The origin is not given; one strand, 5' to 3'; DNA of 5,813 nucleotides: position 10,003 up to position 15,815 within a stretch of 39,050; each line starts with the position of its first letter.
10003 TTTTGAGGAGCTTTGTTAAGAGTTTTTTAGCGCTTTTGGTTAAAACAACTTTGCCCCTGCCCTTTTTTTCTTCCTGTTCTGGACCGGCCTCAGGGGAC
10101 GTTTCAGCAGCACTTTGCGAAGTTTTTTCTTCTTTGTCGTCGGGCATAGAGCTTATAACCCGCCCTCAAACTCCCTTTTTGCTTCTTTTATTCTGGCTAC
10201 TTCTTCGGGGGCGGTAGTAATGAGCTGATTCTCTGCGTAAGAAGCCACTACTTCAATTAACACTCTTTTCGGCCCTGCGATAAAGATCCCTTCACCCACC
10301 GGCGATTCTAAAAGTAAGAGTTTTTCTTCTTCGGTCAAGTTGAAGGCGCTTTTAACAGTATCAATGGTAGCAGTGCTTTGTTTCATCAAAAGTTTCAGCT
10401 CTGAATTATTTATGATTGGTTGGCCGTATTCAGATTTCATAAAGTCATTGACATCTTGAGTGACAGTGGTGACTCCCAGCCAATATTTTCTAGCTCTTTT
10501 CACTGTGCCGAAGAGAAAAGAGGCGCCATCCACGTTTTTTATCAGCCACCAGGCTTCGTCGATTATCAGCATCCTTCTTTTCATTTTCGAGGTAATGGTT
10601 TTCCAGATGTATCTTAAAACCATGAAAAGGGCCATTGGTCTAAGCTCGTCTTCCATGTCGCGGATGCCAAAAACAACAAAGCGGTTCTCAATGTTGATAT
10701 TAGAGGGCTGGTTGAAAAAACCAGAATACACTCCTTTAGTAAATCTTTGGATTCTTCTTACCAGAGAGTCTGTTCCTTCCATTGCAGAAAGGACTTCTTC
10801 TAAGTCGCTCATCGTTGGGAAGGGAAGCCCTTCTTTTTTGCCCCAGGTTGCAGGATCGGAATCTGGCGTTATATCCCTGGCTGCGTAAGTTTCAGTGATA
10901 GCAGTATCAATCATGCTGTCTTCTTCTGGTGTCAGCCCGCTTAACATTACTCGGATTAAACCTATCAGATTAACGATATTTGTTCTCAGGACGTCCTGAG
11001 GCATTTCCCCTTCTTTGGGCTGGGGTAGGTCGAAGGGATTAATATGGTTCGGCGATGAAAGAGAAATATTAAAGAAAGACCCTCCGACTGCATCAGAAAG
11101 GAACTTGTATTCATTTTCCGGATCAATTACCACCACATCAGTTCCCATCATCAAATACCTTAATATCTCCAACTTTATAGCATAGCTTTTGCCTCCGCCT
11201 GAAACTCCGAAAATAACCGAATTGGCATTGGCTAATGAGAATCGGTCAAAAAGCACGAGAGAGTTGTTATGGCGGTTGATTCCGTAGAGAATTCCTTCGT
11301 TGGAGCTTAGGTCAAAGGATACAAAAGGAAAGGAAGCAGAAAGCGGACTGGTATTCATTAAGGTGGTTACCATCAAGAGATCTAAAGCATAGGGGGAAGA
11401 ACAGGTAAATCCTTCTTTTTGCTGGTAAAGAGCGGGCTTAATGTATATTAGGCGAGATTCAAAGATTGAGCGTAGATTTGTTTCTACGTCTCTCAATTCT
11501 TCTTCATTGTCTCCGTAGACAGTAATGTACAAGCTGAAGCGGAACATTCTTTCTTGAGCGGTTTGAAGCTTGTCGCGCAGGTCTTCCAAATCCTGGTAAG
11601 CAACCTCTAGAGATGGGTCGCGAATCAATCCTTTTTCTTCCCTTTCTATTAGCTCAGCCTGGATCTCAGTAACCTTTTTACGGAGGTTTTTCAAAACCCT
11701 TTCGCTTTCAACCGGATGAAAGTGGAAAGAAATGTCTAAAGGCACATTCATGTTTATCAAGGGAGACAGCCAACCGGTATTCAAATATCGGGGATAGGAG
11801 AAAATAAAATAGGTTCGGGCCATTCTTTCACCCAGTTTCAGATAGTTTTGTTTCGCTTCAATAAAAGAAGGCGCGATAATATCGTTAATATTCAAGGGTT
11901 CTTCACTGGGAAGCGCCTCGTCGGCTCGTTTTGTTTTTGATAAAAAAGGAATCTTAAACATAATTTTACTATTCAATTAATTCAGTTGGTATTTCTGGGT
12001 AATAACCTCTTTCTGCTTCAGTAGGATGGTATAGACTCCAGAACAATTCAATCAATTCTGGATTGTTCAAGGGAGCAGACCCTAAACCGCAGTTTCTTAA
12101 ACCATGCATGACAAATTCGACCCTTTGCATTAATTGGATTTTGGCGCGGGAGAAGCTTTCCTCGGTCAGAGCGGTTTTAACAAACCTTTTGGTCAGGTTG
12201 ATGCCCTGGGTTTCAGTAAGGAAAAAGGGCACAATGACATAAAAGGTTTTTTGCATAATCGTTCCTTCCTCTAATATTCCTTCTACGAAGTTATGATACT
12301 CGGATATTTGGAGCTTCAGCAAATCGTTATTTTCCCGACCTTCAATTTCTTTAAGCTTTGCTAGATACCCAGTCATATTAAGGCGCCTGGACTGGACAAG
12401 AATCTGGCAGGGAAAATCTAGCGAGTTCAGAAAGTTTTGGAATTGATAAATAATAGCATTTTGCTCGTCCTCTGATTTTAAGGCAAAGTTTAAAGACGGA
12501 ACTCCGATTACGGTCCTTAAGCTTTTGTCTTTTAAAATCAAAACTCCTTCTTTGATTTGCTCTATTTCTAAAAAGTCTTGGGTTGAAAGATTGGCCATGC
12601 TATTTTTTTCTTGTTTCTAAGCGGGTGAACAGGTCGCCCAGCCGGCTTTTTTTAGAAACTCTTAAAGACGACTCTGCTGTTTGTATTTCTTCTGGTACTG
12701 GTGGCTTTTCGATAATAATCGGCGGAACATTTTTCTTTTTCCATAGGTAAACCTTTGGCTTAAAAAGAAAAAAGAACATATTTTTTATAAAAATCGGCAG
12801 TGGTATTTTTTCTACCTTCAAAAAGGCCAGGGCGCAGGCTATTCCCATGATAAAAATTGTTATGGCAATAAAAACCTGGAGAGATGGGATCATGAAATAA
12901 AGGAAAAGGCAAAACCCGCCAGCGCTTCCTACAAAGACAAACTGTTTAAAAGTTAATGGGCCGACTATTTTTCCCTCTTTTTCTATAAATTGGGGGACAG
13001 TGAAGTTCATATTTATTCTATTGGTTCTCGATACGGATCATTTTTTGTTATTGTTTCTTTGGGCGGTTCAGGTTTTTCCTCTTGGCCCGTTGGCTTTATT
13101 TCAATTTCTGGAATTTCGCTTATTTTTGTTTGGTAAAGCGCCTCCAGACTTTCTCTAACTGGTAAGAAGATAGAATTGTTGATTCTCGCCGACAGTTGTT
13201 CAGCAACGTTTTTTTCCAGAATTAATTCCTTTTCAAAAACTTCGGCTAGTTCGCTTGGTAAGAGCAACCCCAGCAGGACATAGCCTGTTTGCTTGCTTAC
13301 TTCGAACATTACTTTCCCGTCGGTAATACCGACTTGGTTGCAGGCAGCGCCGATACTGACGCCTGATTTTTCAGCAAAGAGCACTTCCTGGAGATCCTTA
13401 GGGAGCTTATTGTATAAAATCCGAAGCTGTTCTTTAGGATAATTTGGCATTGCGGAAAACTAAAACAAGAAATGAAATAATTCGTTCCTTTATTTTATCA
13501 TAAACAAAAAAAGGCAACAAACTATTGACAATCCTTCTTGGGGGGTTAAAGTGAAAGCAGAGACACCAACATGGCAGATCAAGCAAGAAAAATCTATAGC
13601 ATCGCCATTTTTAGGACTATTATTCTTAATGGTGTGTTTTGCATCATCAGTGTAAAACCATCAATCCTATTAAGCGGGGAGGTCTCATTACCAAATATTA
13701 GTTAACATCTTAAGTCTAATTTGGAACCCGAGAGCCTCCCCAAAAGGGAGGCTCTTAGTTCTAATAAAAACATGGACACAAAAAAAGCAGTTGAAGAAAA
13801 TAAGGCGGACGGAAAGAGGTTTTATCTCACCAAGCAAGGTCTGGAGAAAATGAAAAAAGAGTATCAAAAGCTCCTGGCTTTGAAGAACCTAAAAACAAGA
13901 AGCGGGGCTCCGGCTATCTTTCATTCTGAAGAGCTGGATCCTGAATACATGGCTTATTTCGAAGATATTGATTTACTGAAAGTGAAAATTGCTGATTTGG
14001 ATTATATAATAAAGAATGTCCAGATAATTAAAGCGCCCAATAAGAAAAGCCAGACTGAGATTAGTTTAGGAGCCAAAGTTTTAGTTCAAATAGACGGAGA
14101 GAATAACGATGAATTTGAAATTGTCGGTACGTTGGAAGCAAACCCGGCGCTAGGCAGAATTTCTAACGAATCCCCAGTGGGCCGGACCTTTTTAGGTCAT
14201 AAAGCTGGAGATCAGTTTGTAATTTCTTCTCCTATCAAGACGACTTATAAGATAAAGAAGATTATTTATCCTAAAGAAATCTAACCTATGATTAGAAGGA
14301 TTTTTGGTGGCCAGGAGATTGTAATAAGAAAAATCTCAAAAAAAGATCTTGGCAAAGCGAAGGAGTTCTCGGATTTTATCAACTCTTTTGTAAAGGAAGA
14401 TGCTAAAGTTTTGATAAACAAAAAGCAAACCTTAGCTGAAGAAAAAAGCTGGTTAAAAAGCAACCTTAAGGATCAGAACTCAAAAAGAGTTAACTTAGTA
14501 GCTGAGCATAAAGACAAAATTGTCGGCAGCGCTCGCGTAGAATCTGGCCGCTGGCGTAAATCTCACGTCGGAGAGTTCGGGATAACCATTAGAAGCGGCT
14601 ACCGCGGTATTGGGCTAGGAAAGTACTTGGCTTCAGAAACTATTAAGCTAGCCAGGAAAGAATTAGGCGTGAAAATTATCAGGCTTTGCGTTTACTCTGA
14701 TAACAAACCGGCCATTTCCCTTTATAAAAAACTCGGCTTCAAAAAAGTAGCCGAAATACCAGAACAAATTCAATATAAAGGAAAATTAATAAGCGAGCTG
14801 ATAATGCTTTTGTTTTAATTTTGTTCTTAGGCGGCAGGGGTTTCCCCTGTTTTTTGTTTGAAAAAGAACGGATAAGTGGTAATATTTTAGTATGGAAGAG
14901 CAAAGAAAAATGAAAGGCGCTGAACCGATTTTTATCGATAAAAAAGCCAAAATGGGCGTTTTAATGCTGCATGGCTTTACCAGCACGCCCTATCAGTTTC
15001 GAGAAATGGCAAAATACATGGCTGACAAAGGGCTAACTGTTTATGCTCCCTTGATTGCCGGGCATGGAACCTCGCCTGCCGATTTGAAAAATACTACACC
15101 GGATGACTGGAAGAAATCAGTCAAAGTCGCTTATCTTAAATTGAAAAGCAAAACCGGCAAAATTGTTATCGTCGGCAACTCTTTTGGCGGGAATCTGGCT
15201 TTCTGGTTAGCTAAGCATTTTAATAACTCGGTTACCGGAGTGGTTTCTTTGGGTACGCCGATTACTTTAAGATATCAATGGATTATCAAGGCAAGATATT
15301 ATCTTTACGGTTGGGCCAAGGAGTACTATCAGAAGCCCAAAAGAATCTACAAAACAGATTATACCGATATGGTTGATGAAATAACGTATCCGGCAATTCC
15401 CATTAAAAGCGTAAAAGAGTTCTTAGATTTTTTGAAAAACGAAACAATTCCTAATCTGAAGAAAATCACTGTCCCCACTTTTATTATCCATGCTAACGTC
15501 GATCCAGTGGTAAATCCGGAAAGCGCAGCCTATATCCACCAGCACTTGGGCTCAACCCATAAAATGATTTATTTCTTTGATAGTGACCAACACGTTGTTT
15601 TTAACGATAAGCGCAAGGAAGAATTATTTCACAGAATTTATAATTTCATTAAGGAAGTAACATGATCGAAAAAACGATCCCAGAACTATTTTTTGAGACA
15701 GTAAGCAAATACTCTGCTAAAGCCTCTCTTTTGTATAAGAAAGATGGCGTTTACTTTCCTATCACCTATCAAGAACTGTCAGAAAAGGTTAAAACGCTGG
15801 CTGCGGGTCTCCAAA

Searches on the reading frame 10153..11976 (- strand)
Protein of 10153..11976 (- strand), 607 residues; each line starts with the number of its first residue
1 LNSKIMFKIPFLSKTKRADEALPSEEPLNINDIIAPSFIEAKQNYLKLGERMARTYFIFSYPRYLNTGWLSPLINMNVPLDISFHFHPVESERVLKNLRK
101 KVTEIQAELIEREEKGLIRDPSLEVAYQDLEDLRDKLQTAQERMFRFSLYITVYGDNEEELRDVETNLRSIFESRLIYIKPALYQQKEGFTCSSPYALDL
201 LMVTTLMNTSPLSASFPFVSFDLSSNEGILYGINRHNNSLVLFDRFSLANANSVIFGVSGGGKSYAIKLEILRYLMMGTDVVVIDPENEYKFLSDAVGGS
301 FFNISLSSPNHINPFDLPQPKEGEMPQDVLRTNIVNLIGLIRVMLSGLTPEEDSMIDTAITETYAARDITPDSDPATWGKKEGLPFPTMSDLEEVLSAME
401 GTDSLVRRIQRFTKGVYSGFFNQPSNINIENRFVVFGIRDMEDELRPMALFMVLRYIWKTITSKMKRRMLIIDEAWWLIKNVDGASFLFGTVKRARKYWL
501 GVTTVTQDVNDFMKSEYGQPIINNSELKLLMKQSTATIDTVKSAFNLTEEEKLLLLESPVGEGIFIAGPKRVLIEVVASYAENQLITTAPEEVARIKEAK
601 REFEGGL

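Call 80: search_protein_families(library=pfam, proteins=[window:10153-11976:-], max_evalue=0.0001)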
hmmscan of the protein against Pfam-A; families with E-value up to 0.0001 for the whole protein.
window:10153-11976:- (607 aa): 4 families
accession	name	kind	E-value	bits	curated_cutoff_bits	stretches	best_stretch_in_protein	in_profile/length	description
PF19044.6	P-loop_TraG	-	2.7e-31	109.1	25.8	1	248-556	27-343/413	TraG P-loop domain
PF12846.13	AAA_10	-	8.4e-12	45.2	27.5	1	250-291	21-63/362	AAA-like domain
PF01935.23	DUF87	-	2.8e-07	31.3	23.2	1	254-317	27-92/220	Helicase HerA, central domain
PF11130.14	TraC_F_IV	-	2.9e-05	23.7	28.1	1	121-174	299-351/375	TraC protein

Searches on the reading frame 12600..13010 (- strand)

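Call 80: search_protein_families(library=pfam, proteins=[window:12600-13010:-], max_evalue=0.0001)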
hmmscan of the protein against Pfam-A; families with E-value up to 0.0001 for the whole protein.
window:12600-13010:- (136 aa): 1 family
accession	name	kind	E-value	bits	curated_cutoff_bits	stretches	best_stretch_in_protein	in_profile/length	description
PF12666.12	PrgI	-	3.2e-07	31.2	27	1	5-88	2-89/91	PrgI family protein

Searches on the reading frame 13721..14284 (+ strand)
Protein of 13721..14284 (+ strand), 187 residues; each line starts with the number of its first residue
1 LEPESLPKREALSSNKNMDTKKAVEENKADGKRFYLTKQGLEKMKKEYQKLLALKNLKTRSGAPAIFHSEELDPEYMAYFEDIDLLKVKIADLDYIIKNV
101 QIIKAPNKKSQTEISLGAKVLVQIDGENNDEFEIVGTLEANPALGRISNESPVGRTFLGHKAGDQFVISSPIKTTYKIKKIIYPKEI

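Call 80: search_protein_families(library=pfam, proteins=[window:13721-14284:+], max_evalue=0.0001)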
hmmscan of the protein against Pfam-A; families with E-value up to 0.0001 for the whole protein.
window:13721-14284:+ (187 aa): 1 family
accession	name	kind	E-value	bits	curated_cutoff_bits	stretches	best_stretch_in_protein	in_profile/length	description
PF01272.25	GreA_GreB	-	3.3e-16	59.5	26.9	1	111-183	3-77/77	Transcription elongation factor, GreA/GreB, C-term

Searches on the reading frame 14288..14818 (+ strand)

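Call 80: search_protein_families(library=pfam, proteins=[window:14288-14818:+], max_evalue=0.0001)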
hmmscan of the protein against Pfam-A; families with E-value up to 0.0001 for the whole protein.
window:14288-14818:+ (176 aa): 6 families
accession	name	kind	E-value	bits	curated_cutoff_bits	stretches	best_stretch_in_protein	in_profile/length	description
PF00583.31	Acetyltransf_1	-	5.8e-17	62.5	20.7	1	60-151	28-116/116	Acetyltransferase (GNAT) family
PF13420.13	Acetyltransf_4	-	1.3e-13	51.7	24.3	1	13-170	1-153/155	Acetyltransferase (GNAT) domain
PF13302.13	Acetyltransf_3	-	1.7e-12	48.6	25.4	1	37-152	20-138/138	Acetyltransferase (GNAT) domain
PF13508.13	Acetyltransf_7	-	2.8e-11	44.1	27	1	70-153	6-84/84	Acetyltransferase (GNAT) domain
PF13673.13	Acetyltransf_10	-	2.3e-08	34.5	23.6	1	64-156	28-112/128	Acetyltransferase (GNAT) domain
PF08445.16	FR47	-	3.3e-07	30.6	22.1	1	98-154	26-80/86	FR47-like protein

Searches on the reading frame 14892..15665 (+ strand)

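Call 16: search_protein_families(library=pfam, proteins=[window:14892-15665:+], max_evalue=0.001)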
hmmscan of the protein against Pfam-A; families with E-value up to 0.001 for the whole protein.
window:14892-15665:+ (257 aa): 10 families
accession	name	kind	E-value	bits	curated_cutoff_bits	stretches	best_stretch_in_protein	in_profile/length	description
PF00561.26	Abhydrolase_1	-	9.9e-21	74.9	25.8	1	23-145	3-127/245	alpha/beta hydrolase fold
PF12146.15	Hydrolase_4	-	2.5e-20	73.2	27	1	19-240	3-238/239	Serine aminopeptidase, S33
PF12697.13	Abhydrolase_6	-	3.9e-11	44.5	26.3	1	23-240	1-210/217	Alpha/beta hydrolase family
PF00326.27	Peptidase_S9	-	1.1e-08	35.3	22.6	1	63-256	38-209/213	Prolyl oligopeptidase family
PF01738.24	DLH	-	1.8e-07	31.4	21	1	20-119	13-126/217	Dienelactone hydrolase family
PF20434.5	BD-FAE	-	0.00014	21.8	26.8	0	83-219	83-215/215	BD-FAE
PF07819.20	PGAP1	-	0.0003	21.1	24.3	0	83-127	85-132/233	PGAP1-like alpha/beta domain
PF20408.4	Abhydrolase_11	-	0.00034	20.8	27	0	67-124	58-109/193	Alpha/beta hydrolase domain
PF07224.18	Chlorophyllase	-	0.00037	19.8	26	1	23-111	45-138/301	Chlorophyllase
PF06821.19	Ser_hydrolase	-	0.00076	19.9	22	0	178-223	100-145/172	Serine hydrolase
